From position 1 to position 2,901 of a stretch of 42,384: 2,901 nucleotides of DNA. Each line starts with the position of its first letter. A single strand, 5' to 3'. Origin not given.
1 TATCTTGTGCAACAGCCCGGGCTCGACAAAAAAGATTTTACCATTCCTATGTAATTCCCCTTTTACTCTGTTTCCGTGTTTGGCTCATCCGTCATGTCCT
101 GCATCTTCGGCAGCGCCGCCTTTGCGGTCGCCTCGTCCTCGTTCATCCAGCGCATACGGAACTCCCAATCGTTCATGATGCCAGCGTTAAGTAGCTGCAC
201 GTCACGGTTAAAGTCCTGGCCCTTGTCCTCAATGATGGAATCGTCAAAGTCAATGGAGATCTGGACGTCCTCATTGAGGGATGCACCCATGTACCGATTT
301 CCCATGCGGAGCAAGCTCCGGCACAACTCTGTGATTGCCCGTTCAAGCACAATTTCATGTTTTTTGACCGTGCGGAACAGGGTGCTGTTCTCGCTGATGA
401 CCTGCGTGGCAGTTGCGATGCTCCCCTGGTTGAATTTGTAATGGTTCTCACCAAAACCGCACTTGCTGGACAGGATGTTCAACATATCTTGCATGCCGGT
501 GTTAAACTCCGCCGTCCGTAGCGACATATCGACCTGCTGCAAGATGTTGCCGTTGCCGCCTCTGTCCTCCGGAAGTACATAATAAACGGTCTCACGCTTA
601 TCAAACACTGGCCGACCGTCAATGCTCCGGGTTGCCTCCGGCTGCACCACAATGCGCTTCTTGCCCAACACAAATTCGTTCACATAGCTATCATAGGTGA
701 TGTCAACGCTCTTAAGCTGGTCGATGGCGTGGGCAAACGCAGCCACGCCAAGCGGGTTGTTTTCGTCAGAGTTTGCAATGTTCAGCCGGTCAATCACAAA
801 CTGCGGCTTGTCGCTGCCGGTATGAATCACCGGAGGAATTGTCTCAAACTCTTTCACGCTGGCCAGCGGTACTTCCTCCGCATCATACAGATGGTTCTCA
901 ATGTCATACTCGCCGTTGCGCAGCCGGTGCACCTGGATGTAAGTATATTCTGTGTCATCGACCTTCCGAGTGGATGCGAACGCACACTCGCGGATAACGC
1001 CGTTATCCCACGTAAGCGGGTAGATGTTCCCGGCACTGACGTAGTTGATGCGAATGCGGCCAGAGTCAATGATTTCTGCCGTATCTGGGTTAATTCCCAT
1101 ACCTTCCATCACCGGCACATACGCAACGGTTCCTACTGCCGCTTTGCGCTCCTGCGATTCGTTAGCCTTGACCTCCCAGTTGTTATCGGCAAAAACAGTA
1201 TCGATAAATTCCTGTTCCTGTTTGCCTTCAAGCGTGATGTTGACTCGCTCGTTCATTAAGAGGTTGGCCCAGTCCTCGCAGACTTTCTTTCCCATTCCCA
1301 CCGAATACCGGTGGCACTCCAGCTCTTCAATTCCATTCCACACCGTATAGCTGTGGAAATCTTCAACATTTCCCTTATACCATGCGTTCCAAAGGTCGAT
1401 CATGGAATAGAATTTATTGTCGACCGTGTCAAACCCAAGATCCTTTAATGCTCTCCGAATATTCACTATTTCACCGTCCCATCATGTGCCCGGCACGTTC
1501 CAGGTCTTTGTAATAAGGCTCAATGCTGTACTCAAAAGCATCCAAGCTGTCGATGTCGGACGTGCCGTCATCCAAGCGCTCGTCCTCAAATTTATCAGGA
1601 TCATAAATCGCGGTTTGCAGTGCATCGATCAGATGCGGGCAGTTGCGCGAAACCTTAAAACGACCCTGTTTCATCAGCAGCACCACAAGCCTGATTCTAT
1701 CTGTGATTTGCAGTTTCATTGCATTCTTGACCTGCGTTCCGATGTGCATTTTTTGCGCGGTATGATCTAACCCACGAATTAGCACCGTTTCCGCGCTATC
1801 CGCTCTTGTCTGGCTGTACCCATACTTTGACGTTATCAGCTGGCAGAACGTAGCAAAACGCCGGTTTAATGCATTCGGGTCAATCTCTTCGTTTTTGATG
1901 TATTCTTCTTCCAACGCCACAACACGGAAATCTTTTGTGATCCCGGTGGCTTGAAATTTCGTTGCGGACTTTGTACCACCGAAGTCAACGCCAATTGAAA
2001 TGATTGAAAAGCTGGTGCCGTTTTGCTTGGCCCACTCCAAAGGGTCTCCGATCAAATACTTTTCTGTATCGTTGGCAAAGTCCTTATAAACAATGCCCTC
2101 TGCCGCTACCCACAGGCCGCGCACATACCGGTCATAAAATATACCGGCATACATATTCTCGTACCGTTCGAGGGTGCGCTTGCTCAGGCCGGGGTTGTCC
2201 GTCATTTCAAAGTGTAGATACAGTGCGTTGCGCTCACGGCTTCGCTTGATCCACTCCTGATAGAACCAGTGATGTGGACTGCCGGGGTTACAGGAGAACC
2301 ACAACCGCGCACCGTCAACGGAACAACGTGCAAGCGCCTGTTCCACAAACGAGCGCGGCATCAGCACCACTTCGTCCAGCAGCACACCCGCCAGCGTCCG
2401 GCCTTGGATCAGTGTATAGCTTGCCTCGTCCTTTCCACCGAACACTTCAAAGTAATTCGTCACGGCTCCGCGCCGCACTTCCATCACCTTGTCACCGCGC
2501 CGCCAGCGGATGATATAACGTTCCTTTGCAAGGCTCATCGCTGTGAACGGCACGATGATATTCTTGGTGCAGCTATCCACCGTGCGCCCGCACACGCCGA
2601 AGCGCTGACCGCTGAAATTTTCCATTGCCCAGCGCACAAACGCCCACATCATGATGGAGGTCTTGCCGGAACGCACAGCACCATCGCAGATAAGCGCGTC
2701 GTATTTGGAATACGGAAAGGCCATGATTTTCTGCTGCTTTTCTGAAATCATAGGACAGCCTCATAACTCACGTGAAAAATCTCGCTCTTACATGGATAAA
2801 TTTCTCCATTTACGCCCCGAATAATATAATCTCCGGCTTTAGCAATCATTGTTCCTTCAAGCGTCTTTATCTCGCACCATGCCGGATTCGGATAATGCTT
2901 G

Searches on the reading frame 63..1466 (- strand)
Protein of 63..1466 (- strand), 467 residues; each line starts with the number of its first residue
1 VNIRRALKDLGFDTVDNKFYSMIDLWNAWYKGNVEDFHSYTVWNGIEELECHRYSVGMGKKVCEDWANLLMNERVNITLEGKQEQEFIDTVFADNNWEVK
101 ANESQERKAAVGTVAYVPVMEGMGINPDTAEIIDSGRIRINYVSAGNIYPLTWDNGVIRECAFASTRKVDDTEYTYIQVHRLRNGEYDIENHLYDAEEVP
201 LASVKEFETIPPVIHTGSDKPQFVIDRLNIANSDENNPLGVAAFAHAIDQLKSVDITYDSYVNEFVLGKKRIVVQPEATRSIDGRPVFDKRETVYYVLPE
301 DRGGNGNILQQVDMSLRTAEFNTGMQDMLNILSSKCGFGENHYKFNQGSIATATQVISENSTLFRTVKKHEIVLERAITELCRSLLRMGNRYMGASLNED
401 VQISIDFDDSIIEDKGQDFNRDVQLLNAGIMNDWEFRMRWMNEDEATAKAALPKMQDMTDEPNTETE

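Call 50: search_protein_families(library=pfam, proteins=[window:63-1466:-], max_evalue=0.001)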
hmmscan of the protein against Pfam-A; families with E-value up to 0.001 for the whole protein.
window:63-1466:- (467 aa): 1 family
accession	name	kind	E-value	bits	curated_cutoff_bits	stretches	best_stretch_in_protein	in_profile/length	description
PF05133.19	SPP1_portal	-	1.9e-18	67.1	25.5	1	17-460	9-398/416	Phage portal protein, SPP1 Gp6-like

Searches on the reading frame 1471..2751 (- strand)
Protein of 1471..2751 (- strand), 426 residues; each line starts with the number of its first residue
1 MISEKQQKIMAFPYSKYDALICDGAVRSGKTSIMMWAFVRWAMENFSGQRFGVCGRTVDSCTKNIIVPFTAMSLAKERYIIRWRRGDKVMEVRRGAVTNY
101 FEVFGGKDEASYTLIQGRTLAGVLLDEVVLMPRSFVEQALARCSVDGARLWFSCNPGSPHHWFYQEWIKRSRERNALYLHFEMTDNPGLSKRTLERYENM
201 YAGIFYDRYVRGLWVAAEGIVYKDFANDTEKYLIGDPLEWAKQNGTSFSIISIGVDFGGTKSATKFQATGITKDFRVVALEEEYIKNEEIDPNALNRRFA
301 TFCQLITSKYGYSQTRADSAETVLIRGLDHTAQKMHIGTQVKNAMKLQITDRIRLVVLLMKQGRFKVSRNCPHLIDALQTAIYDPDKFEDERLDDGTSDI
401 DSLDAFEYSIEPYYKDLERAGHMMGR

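Call 50: search_protein_families(library=pfam, proteins=[window:1471-2751:-], max_evalue=0.001)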
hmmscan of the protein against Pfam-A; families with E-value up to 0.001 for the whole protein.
window:1471-2751:- (426 aa): 3 families
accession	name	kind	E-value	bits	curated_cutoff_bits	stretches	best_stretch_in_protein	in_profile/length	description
PF03237.21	Terminase_6N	-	4.7e-09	36.7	22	1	24-223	4-209/215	Terminase large subunit, T4likevirus-type, N-terminal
PF17288.8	Terminase_3C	-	3.4e-05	24.7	26.7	1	256-411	1-154/155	Terminase RNAseH like domain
PF04466.19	Terminase_3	-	3.5e-05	23.9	23.2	1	145-202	126-188/201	Phage terminase large subunit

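Call 90: search_dna_similar(query=window:1471-2751:-, collection=phages, mode=protein, max_rows=12)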
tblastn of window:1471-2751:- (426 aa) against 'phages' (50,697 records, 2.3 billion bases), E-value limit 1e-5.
Records with a match: 440; places in all: 440; records where one place covers at least 80% of the query: 178.
Best place of each record, by identity: >=99% 1; <60% 439.
By first word of the organism name: Streptococcus 127; Staphylococcus 76; Streptomyces 41; Microbacterium 30; Lactobacillus 29; Bacillus 22; Bacteriophage 17; Clostridium 17; Gordonia 11; Haloarcula 8; and 30 more.
By host as written in the record: Streptococcus thermophilus 53; - 47; Staphylococcus aureus 32; Microbacterium foliorum NRRL B-24224 20; Streptomyces sanglieri UNT16F27A 16; Streptomyces venezuelae ATCC 10712 11; Streptococcus thermophilus ST47795 10; Microbacterium foliorum NRRL B-24224 SEA 9; and 147 more.
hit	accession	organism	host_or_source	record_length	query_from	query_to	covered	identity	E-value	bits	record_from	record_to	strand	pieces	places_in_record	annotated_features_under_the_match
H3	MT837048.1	Bacteriophage sp.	human fecal samples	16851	133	426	69%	99.3%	0e+0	617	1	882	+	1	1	record has no annotation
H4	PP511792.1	Dulem virus 33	Propithecus coquereli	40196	1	424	100%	49.1%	2e-118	385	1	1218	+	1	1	terminase | hypothetical protein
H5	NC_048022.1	Eggerthella phage PMBT5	Eggerthella lenta DSM 15644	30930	1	402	94%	43.8%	3e-94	315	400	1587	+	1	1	terminase large subunit | hypothetical protein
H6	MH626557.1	Eggerthella phage PMBT5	Eggerthella lenta DSM 15644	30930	1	402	94%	43.8%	3e-94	315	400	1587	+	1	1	terminase large subunit | hypothetical protein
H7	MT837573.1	Bacteriophage sp.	human fecal samples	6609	3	419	98%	39.5%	2e-94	316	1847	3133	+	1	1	record has no annotation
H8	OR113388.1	Clostridium phage vB_CtyS-FA88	Clostridium sp.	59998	3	413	96%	38.3%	6e-77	266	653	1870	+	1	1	putative terminase large subunit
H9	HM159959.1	Clostridium phage phiCTP1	-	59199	3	413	96%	37.7%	2e-75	261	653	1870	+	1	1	putative terminase large subunit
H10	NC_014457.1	Clostridium phage phiCTP1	-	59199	3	413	96%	37.7%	2e-75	261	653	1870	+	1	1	terminase large subunit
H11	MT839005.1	Bacteriophage sp.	human fecal samples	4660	2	406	95%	37.2%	7e-75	259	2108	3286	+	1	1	record has no annotation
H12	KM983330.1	Clostridium phage phiCT19406A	Clostridium tetani ATCC 19406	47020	3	418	98%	35.4%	4e-71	249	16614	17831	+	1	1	terminase large subunit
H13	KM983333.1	Clostridium phage phiCTC2A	Clostridium tetani C2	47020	3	418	98%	35.4%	4e-71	249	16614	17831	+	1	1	terminase large subunit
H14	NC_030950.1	Clostridium phage phiCT19406A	Clostridium tetani ATCC 19406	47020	3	418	98%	35.4%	4e-71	249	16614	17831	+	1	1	terminase large subunit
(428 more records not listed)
